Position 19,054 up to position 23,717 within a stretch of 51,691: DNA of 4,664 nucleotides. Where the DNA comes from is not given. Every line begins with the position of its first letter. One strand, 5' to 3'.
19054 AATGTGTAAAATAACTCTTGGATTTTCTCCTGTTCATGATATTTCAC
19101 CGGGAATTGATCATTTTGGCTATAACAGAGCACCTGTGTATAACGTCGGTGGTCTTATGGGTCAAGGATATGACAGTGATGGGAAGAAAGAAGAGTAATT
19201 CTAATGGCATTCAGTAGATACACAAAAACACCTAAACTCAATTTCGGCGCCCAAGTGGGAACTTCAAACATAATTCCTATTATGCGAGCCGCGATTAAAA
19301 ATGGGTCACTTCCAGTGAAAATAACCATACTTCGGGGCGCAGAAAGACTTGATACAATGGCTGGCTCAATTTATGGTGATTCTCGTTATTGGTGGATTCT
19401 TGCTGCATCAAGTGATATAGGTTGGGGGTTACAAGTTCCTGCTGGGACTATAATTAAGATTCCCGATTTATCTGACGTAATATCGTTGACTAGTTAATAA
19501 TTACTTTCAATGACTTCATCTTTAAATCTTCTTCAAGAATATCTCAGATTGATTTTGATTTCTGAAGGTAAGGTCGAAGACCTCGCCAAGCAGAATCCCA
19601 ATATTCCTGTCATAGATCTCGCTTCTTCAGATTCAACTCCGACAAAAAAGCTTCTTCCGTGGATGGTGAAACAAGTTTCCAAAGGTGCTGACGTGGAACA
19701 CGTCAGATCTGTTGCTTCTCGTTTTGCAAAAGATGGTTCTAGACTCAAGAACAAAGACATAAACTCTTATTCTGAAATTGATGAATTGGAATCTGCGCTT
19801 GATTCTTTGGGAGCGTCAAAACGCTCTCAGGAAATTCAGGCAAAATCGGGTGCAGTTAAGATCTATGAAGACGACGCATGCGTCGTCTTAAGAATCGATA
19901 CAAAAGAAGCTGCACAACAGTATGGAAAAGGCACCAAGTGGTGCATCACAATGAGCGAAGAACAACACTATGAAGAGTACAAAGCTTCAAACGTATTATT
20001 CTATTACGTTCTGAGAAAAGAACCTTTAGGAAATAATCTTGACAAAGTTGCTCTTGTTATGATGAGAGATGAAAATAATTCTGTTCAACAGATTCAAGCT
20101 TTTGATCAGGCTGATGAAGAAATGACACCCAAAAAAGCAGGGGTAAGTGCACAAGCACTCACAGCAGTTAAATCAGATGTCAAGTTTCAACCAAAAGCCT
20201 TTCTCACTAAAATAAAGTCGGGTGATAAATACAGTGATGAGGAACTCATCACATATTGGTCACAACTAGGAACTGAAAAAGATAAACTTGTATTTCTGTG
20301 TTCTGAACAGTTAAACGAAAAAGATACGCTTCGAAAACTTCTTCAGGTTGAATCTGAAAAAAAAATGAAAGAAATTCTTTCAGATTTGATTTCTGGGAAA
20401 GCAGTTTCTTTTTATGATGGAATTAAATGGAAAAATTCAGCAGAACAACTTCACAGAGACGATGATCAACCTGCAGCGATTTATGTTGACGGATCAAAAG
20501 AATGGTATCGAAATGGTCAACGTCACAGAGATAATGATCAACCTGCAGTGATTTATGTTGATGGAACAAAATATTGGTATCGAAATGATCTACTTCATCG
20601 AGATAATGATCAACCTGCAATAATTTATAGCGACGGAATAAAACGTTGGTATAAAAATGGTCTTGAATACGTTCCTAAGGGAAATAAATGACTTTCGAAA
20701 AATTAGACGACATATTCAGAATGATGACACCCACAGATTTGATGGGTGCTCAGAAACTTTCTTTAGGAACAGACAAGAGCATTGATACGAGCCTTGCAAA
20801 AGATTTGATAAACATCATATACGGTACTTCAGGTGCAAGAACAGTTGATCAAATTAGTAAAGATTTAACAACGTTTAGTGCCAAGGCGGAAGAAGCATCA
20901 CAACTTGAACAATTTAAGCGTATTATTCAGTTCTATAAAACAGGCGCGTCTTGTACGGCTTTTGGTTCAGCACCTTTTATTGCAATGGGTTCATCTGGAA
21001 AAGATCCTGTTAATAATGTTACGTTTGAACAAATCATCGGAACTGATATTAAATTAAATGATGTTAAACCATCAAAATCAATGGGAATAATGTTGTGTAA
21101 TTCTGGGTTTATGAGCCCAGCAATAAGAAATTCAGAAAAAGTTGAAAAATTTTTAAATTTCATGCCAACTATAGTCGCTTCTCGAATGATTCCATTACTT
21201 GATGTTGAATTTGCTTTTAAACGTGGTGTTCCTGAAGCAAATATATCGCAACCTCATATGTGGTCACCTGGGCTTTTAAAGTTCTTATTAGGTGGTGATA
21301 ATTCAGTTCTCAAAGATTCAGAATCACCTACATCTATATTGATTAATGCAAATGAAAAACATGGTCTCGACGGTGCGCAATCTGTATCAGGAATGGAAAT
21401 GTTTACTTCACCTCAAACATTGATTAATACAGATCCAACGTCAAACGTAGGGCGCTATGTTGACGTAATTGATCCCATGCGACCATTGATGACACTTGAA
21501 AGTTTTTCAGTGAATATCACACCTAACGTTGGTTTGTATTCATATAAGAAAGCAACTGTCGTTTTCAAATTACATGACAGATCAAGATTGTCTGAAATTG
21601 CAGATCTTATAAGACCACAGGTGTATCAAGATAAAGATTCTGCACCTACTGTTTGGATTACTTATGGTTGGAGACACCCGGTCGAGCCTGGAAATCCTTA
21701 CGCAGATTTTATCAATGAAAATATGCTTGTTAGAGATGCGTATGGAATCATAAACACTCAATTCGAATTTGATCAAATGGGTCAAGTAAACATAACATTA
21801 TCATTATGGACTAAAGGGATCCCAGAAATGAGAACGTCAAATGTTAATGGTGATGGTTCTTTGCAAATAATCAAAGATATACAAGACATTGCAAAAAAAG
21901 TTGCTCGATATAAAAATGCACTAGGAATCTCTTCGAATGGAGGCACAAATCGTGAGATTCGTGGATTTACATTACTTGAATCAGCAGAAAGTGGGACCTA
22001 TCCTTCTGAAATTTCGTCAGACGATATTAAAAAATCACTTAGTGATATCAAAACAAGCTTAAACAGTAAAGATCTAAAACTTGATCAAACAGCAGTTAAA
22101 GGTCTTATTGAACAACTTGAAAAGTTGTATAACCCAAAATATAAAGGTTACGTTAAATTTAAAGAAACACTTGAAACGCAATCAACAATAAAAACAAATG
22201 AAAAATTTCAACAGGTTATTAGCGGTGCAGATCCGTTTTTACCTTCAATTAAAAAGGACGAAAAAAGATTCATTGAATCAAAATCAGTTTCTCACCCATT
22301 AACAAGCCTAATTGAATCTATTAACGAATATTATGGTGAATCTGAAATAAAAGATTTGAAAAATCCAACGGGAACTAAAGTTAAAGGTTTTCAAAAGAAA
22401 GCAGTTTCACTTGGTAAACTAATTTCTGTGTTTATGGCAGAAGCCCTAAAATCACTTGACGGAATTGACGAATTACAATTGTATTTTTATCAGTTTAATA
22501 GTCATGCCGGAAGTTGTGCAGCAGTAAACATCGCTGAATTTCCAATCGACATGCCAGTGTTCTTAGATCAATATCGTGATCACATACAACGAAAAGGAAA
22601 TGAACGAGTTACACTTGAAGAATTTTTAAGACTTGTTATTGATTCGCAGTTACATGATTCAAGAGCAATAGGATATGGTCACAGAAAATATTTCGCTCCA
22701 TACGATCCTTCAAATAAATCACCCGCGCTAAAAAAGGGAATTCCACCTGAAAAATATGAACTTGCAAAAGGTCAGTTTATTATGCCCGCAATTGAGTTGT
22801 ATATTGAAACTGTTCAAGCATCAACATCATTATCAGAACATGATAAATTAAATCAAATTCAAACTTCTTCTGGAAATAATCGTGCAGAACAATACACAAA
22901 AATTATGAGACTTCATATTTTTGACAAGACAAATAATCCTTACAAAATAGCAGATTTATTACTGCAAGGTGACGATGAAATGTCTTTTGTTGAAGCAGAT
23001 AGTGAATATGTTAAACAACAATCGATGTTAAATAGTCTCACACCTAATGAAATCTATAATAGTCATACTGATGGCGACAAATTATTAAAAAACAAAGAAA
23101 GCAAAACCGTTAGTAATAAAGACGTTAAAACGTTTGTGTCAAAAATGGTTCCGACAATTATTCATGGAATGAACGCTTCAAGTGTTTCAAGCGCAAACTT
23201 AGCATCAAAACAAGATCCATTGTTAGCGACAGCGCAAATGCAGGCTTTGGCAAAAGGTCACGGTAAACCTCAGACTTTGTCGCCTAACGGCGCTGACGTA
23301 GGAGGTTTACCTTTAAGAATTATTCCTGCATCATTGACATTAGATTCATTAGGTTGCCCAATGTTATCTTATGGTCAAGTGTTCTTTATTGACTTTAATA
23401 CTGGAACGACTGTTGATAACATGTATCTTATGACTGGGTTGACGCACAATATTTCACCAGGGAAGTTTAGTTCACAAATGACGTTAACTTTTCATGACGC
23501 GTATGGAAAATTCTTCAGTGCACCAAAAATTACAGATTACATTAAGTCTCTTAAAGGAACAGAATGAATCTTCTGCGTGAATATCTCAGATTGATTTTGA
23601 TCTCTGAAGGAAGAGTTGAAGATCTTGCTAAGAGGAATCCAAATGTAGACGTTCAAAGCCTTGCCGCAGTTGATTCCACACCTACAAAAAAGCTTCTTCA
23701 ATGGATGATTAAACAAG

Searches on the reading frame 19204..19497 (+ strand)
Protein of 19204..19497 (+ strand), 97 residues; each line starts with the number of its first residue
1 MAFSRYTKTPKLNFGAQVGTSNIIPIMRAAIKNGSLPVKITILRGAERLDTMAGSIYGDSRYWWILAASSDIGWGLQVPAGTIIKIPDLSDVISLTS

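Call 91: search_protein_families(library=pfam, proteins=[window:19204-19497:+], max_evalue=0.1)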
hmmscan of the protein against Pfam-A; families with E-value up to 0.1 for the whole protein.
window:19204-19497:+ (97 aa): 0 families

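Call 100: search_protein_families(library=phrogs, proteins=[window:19204-19497:+], max_evalue=1)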
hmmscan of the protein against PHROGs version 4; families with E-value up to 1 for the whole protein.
window:19204-19497:+ (97 aa): 5 families
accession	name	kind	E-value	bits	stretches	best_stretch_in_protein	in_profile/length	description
phrog_7145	-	tail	1.8e-08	35.5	1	45-94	47-99/108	baseplate wedge subunit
phrog_22137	-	unknown function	0.0013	19.7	1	24-71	4-48/68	-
phrog_15542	-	tail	0.0015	19.4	1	45-94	44-93/110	tail sheath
phrog_232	-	tail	0.0034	18.1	1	42-71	51-80/296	baseplate wedge subunit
phrog_46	-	tail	0.1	13.6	1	39-90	8-62/130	baseplate hub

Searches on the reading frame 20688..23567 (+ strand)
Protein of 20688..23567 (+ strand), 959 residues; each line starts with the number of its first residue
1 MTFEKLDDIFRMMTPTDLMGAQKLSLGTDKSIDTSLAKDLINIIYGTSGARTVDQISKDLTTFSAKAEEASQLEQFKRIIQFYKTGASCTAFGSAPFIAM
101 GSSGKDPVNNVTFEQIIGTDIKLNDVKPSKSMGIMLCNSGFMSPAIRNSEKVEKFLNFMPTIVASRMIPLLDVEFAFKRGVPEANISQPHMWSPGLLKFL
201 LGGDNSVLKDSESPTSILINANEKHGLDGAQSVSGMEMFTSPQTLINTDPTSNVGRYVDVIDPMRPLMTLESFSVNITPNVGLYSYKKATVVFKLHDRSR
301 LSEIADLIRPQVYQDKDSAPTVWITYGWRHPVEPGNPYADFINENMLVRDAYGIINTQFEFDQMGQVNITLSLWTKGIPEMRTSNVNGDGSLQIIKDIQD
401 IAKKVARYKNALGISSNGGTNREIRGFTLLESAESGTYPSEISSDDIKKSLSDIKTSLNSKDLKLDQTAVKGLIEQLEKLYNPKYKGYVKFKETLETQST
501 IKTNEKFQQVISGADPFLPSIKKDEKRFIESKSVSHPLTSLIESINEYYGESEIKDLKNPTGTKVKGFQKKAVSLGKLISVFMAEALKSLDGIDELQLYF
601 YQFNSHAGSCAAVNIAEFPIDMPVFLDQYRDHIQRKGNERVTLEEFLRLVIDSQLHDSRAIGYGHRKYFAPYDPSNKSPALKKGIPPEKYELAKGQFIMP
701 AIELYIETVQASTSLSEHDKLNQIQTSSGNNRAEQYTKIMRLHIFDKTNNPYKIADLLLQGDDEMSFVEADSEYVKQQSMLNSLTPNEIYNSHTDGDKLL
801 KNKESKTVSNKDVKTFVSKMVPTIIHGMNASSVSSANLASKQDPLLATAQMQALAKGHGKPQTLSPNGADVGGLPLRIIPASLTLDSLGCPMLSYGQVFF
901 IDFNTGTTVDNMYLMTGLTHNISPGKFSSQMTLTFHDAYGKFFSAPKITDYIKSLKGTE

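Call 4: search_protein_families(library=pfam, proteins=[window:20688-23567:+], max_evalue=0.01)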
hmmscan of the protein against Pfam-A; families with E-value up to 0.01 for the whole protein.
window:20688-23567:+ (959 aa): 0 families

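Call 8: search_protein_families(library=phrogs, proteins=[window:20688-23567:+], max_evalue=0.001)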
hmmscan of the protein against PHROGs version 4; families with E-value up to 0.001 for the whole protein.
window:20688-23567:+ (959 aa): 0 families

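Call 28: search_dna_similar(query=window:20688-23567:+, collection=phages, mode=protein, max_rows=15, max_evalue=0.001)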
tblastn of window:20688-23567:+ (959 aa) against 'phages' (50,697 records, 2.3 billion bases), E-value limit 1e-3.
No match.

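Call 99: search_solved_structures(query=window:20688-23567:+, max_evalue=1)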
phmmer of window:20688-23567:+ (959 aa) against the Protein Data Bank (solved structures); distinct sequences matched with E-value up to 1: 0.

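Call 100: search_protein_families(library=phrogs, proteins=[window:20688-23567:+], max_evalue=1)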
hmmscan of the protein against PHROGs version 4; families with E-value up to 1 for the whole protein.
window:20688-23567:+ (959 aa): 1 family
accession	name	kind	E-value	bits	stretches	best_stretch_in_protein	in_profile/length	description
phrog_13395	-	unknown function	0.099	13.9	1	413-476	28-91/96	-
